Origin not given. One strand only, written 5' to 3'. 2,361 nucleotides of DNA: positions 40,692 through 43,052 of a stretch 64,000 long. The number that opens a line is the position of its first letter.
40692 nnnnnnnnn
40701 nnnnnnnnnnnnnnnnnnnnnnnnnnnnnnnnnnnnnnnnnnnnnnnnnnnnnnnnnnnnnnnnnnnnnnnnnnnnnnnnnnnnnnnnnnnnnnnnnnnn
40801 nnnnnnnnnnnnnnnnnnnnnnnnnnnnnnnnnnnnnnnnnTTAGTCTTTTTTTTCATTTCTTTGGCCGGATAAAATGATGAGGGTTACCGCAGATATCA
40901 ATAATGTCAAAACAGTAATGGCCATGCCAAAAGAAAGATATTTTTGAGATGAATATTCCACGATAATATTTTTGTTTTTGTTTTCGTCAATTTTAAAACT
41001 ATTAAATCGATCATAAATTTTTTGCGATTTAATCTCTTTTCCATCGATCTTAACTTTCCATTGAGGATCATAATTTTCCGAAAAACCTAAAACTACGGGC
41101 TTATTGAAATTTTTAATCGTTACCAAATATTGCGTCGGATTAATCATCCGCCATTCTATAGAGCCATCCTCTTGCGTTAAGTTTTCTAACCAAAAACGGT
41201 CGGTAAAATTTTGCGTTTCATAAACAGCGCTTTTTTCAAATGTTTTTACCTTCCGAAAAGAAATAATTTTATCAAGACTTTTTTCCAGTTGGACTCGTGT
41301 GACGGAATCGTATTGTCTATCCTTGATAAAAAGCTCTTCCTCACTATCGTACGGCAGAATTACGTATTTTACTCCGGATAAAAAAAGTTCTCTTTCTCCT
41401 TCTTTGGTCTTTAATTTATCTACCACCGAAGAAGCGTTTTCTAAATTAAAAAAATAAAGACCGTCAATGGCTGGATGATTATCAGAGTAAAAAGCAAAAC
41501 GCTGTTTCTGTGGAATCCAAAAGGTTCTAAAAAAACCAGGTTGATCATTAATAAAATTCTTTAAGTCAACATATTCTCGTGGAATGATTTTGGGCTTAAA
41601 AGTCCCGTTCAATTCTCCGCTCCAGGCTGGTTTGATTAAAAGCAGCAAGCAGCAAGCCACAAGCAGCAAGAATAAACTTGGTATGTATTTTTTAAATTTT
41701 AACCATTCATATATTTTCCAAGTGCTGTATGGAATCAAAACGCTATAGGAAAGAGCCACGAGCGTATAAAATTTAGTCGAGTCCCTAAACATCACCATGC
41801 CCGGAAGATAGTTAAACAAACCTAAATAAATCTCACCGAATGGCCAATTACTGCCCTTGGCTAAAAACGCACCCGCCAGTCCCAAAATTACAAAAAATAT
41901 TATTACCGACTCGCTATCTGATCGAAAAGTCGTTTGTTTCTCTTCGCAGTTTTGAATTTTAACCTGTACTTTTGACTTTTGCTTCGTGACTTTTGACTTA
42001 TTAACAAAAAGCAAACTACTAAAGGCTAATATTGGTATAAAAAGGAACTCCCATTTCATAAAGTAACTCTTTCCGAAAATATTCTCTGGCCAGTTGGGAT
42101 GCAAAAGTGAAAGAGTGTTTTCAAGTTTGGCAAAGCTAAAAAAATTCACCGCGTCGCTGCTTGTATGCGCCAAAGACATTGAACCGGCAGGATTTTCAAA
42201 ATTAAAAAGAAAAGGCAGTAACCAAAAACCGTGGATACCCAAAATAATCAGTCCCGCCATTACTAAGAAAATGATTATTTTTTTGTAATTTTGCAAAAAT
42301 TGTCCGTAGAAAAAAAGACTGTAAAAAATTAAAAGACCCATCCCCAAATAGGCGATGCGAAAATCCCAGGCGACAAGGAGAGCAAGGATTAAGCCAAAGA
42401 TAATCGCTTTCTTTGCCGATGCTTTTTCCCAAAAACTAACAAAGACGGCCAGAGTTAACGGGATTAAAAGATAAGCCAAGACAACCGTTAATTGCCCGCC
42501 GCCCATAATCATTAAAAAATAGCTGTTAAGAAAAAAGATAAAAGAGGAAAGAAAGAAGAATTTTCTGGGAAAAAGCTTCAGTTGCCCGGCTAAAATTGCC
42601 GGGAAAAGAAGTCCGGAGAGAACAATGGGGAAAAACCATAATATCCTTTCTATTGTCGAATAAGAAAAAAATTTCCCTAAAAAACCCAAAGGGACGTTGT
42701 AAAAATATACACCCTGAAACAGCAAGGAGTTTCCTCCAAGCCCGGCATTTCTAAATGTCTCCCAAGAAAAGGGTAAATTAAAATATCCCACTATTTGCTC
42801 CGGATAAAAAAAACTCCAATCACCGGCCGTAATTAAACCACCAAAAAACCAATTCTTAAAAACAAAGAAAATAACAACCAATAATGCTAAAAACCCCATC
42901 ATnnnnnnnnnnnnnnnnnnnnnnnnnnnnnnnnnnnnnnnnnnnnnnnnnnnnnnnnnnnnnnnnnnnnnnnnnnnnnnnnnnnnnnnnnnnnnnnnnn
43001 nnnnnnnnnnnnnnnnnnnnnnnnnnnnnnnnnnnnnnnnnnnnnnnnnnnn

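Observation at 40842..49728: Tandem trio of giant paralogous polytopic membrane proteins with a GtrA-like small membrane protein and a GtrB/CsbB-like GT2: candidate lipid-linked extracytoplasmic glycosylation module of a possibly undescribed GT-C-like family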

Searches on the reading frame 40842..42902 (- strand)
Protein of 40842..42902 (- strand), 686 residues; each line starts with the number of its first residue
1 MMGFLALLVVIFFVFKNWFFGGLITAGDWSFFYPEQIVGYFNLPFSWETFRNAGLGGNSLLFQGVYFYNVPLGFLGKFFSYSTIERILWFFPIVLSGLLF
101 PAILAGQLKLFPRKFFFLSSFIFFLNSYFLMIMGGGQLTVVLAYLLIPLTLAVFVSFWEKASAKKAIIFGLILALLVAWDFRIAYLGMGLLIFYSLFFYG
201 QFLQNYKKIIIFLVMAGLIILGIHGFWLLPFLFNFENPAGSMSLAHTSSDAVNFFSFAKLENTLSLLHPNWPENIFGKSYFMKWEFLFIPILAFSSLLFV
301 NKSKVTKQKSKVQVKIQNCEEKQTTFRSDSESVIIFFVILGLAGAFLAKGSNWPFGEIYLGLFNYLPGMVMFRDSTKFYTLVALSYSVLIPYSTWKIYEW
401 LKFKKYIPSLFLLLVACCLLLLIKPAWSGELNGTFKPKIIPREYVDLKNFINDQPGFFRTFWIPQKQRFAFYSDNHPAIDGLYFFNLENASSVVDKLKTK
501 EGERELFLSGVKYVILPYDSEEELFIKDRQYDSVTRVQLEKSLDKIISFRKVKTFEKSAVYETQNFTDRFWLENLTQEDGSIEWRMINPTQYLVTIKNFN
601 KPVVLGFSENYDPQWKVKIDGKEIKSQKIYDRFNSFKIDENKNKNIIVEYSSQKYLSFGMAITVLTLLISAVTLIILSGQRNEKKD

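Call 4: search_protein_families(library=pfam, proteins=[window:40842-42902:-], max_evalue=1)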
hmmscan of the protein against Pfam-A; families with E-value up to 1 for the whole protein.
window:40842-42902:- (686 aa): 2 families
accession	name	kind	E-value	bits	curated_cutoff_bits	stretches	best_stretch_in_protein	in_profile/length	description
PF09586.16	YfhO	-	5.6e-05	22.2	28.5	1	587-663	761-835/835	Bacterial membrane protein YfhO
PF23665.1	CDCP1_CUB_6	-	0.0021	18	27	1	257-329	9-81/115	CDCP1 CUB domain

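Call 5: search_protein_families(library=ncbifam, proteins=[window:40842-42902:-], max_evalue=1)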
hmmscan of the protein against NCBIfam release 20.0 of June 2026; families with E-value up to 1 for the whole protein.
window:40842-42902:- (686 aa): 2 families
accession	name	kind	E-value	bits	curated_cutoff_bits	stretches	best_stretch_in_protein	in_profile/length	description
NF053599.1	transp_MmpA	equivalog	2.1e-10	39.8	210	1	331-481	273-417/543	MmpA family trehalose lipid delivery protein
NF047590.1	GlcsyltransPgfM2Strep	equivalog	9.2e-10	37.3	1500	2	608-673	813-876/884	glycosyltransferase PgfM2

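Call 10: search_solved_structures(query=window:40842-42902:-, max_evalue=10, show_alignments=2)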
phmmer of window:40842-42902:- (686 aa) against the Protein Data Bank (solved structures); distinct sequences matched with E-value up to 10: 0.

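Call 65: find_homologous_proteins(query=window:40842-42902:-, max_evalue=0.001)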
Query window:40842-42902:- (686 aa): 777 proteins with E <= 0.001 among 8000 candidates; the best 120 are listed.
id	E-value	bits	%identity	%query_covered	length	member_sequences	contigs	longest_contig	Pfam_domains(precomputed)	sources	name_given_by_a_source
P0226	0.0e+0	1535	100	100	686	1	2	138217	-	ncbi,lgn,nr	ncbi:MAG: hypothetical protein M1575_00215 [Patescibacteria group bacterium]|nr:hypothetical protein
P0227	0.0e+0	1225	82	100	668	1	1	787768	-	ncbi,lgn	-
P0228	2.7e-231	788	56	94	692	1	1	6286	-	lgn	-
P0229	1.4e-217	743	52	100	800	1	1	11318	-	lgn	-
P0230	2.3e-174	600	46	100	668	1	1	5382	-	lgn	-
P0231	6.0e-174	598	46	98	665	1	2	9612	-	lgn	-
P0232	4.2e-173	596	45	98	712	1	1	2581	-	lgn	-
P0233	5.7e-172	592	45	99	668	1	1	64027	-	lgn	-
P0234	6.0e-168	579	44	99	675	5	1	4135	-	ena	-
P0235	1.7e-167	577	45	97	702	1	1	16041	-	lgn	-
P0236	2.0e-166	574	44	93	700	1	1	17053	-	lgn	-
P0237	2.1e-162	560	42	96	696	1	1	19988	PF11847.14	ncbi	ncbi:hypothetical protein BH11PAT1_BH11PAT1_0090 [soil metagenome]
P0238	1.0e-153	532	44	97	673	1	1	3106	-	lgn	-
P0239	2.9e-152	527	44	96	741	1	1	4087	-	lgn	-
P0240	3.6e-152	526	43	99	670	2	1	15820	-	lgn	-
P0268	1.1e-133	465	40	98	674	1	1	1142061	-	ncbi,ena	-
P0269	1.2e-133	465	41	95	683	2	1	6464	PF11847.14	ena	-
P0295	1.1e-130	455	40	97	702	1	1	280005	-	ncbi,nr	ncbi:MAG TPA: hypothetical protein VM077_02580 [Candidatus Limnocylindrales bacterium]|nr:hypothetic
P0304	1.0e-129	452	41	97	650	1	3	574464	-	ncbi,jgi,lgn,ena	-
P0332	1.9e-126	441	38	97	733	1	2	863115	-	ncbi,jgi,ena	-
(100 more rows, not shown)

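Call 77: search_solved_structures(query=A8, max_evalue=1, show_alignments=1)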
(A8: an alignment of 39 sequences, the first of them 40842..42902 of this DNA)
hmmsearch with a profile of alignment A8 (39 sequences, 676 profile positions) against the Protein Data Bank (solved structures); distinct sequences matched with E-value up to 1: 0.

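Call 83: search_protein_families(library=pfam, alignment_id=A8, max_evalue=0.01)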
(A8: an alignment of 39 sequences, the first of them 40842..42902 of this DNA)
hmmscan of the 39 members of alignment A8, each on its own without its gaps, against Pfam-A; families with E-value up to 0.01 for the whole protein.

A. member 1, window:40842-42902:- (686 aa): 2 families
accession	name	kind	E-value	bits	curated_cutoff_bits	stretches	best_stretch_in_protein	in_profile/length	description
PF09586.16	YfhO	-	5.6e-05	22.2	28.5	1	587-663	761-835/835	Bacterial membrane protein YfhO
PF23665.1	CDCP1_CUB_6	-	0.0021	18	27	1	257-329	9-81/115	CDCP1 CUB domain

B. families by the number of members that match (of 39 scanned): 3 families
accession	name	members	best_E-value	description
PF11847.13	GT-C_AftD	3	2.5e-07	Alpha-(1->3)-arabinofuranosyltransferase, N-terminal GT-C domain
PF09586.16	YfhO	2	5.6e-05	Bacterial membrane protein YfhO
PF23665.1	CDCP1_CUB_6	1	0.0021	CDCP1 CUB domain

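Call 84: find_encoding_contigs(protein=P0268, flank=8000, max_places=1)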
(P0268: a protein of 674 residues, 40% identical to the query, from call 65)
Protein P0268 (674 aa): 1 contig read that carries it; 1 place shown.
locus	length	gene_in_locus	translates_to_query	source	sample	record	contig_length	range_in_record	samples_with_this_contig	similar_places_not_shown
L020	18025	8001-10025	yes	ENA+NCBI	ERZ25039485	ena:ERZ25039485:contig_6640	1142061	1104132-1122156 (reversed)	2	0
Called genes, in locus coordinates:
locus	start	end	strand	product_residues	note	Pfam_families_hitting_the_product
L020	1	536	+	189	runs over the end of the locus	PF25084:LbH_EIF2B, PF25087:GMPPB_C (faint), PF00132:Hexapep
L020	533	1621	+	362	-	PF00266:Aminotran_5 (weak), PF01041:DegT_DnrJ_EryC1, PF00155:Aminotran_1_2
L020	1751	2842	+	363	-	PF02350:Epimerase_2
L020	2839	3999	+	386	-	PF00534:Glycos_transf_1, PF13692:Glyco_trans_1_4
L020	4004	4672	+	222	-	PF13489:Methyltransf_23, PF07021:MetW, PF13847:Methyltransf_31, PF08241:Methyltransf_11, PF08242:Methyltransf_12, PF13649:Methyltransf_25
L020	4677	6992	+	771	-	-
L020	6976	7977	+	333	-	-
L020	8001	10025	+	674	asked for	-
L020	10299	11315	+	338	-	PF00535:Glycos_transf_2, PF10111:Glyco_tranf_2_2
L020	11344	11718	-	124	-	PF05635:23S_rRNA_IVP, PF22296:bAvd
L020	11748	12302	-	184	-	PF01864:CarS-like, PF01148:CTP_transf_1 (weak)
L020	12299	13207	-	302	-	PF00781:DAGK_cat, PF19279:YegS_C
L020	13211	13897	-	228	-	-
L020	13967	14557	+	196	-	PF01066:CDP-OH_P_transf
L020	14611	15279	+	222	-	PF00160:Pro_isomerase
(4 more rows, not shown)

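Call 85: find_encoding_contigs(protein=P0332, flank=8000, max_places=1)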
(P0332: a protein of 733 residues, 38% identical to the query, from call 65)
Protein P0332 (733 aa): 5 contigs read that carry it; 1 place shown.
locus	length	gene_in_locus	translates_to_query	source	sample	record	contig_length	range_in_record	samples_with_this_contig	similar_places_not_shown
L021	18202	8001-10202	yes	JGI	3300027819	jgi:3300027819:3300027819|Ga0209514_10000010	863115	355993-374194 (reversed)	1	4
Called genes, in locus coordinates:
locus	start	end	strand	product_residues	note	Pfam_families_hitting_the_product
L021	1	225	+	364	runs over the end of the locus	PF00535:Glycos_transf_2, PF10111:Glyco_tranf_2_2, PF13641:Glyco_tranf_2_3, PF13632:Glyco_trans_2_3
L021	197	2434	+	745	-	-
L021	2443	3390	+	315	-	-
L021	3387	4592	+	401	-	PF13439:Glyco_transf_4, PF00534:Glycos_transf_1, PF13692:Glyco_trans_1_4, PF13524:Glyco_trans_1_2, PF20706:GT4-conflict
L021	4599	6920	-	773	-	-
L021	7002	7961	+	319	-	-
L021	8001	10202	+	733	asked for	-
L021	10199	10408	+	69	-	-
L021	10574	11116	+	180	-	PF01371:Trp_repressor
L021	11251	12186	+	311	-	PF00535:Glycos_transf_2, PF10111:Glyco_tranf_2_2, PF13641:Glyco_tranf_2_3 (weak)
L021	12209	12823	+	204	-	PF01936:NYN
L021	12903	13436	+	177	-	PF13439:Glyco_transf_4 (weak)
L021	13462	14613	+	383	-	PF13439:Glyco_transf_4, PF20706:GT4-conflict (weak), PF00534:Glycos_transf_1, PF13692:Glyco_trans_1_4, PF13524:Glyco_trans_1_2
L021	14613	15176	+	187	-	PF25087:GMPPB_C (faint), PF00132:Hexapep, PF14602:Hexapep_2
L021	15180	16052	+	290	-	PF00535:Glycos_transf_2, PF10111:Glyco_tranf_2_2, PF13641:Glyco_tranf_2_3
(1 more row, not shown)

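Call 86: find_encoding_contigs(protein=P0304, flank=8000, max_places=1)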
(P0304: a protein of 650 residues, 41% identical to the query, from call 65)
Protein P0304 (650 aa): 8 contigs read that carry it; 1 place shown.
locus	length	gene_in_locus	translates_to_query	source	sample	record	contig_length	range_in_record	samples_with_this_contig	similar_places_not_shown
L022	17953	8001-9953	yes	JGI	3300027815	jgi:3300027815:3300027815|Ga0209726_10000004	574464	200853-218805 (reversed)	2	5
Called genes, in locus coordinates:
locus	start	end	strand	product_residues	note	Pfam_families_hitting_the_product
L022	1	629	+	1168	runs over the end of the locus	PF11847:GT-C_AftD (weak), PF18915:DUF5667 (weak)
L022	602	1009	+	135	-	-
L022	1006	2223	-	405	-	PF00155:Aminotran_1_2 (weak), PF01041:DegT_DnrJ_EryC1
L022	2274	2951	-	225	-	PF13580:SIS_2, PF01380:SIS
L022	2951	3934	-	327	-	PF00288:GHMP_kinases_N, PF08544:GHMP_kinases_C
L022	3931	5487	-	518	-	PF01370:Epimerase, PF04321:RmlD_sub_bind, PF01073:3Beta_HSD, PF07993:NAD_binding_4, PF02719:Polysacc_synt_2, PF16363:GDP_Man_Dehyd, PF00483:NTP_transferase, PF12804:NTP_transf_3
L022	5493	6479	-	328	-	PF01073:3Beta_HSD (weak), PF01370:Epimerase, PF02719:Polysacc_synt_2, PF04321:RmlD_sub_bind, PF07993:NAD_binding_4 (faint), PF16363:GDP_Man_Dehyd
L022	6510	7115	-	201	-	PF13242:Hydrolase_like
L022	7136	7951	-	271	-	PF00535:Glycos_transf_2, PF10111:Glyco_tranf_2_2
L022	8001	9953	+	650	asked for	-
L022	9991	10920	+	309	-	PF00535:Glycos_transf_2, PF10111:Glyco_tranf_2_2, PF13641:Glyco_tranf_2_3 (weak)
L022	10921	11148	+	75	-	-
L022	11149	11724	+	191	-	PF13439:Glyco_transf_4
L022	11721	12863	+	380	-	PF00982:Glyco_transf_20 (faint), PF13439:Glyco_transf_4 (weak), PF20706:GT4-conflict, PF00534:Glycos_transf_1, PF13692:Glyco_trans_1_4, PF13524:Glyco_trans_1_2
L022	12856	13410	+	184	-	PF00132:Hexapep, PF14602:Hexapep_2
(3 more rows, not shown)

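Call 87: find_encoding_contigs(protein=P0295, flank=8000, max_places=1)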
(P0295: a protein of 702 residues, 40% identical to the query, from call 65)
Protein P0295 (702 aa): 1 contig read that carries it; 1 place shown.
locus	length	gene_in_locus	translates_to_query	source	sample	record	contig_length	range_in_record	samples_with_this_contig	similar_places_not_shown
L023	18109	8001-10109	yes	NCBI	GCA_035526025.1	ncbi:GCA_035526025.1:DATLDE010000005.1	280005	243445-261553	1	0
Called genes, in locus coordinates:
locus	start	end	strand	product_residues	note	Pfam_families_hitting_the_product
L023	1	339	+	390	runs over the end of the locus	PF01041:DegT_DnrJ_EryC1, PF01053:Cys_Met_Meta_PP (weak)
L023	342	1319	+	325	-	PF00106:adh_short (weak), PF01370:Epimerase, PF02719:Polysacc_synt_2, PF05368:NmrA, PF01073:3Beta_HSD, PF07993:NAD_binding_4, PF13460:NAD_binding_10, PF16363:GDP_Man_Dehyd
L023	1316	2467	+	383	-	PF00534:Glycos_transf_1, PF13692:Glyco_trans_1_4, PF26337:Gtf3_C (weak)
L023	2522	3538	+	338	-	PF00535:Glycos_transf_2, PF10111:Glyco_tranf_2_2, PF13641:Glyco_tranf_2_3, PF13506:Glyco_transf_21, PF13632:Glyco_trans_2_3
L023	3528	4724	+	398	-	PF13439:Glyco_transf_4 (weak), PF00534:Glycos_transf_1, PF13692:Glyco_trans_1_4, PF20706:GT4-conflict (weak), PF13524:Glyco_trans_1_2 (weak)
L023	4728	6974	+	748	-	-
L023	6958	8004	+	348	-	-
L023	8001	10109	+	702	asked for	-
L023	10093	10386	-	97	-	-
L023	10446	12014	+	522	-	PF13231:PMT_2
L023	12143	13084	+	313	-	PF00535:Glycos_transf_2, PF10111:Glyco_tranf_2_2 (weak)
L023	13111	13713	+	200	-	-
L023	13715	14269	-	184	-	PF01864:CarS-like, PF01148:CTP_transf_1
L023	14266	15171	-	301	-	PF00781:DAGK_cat, PF19279:YegS_C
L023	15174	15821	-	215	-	-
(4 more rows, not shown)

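Call 97: list_cluster_members(proteins=[window:40845-42902:-, window:43246-46620:-, window:46616-48688:-, window:42902-43246:-, window:48697-49728:-])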
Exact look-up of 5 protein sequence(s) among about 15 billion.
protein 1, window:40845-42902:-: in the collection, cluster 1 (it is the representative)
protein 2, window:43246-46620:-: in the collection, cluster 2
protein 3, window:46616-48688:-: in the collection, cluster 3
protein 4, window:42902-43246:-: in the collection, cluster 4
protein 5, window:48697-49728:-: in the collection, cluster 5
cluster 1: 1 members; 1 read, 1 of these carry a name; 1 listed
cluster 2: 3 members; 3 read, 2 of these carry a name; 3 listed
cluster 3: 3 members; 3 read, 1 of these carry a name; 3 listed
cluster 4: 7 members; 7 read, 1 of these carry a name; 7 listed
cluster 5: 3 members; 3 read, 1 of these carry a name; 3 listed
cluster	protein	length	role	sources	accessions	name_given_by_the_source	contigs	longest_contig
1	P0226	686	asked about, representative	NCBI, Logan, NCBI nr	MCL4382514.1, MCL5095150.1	MAG: hypothetical protein M1575_00215 [Patescibacteria group bacterium] | hypothetical protein [Patescibacteria group bacterium]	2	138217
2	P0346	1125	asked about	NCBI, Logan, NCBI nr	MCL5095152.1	MAG: hypothetical protein M1575_00225 [Patescibacteria group bacterium] | hypothetical protein [Patescibacteria group bacterium]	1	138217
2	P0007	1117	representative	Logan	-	-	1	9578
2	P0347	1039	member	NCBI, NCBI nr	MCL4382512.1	hypothetical protein M1545_01870, partial [Patescibacteria group bacterium] | hypothetical protein [Patescibacteria group bacterium]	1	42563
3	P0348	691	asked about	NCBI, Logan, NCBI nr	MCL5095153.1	MAG: YfhO family protein [Patescibacteria group bacterium] | YfhO family protein [Patescibacteria group bacterium]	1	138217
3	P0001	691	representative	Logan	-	-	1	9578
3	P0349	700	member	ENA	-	-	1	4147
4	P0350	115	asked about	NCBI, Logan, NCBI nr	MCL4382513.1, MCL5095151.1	MAG: hypothetical protein M1575_00220 [Patescibacteria group bacterium] | hypothetical protein [Patescibacteria group bacterium]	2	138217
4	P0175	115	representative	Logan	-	-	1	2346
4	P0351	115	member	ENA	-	-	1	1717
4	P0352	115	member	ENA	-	-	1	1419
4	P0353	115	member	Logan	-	-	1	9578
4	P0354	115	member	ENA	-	-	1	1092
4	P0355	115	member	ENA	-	-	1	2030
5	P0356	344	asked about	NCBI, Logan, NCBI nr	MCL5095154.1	MAG: glycosyltransferase [Patescibacteria group bacterium] | glycosyltransferase [Patescibacteria group bacterium]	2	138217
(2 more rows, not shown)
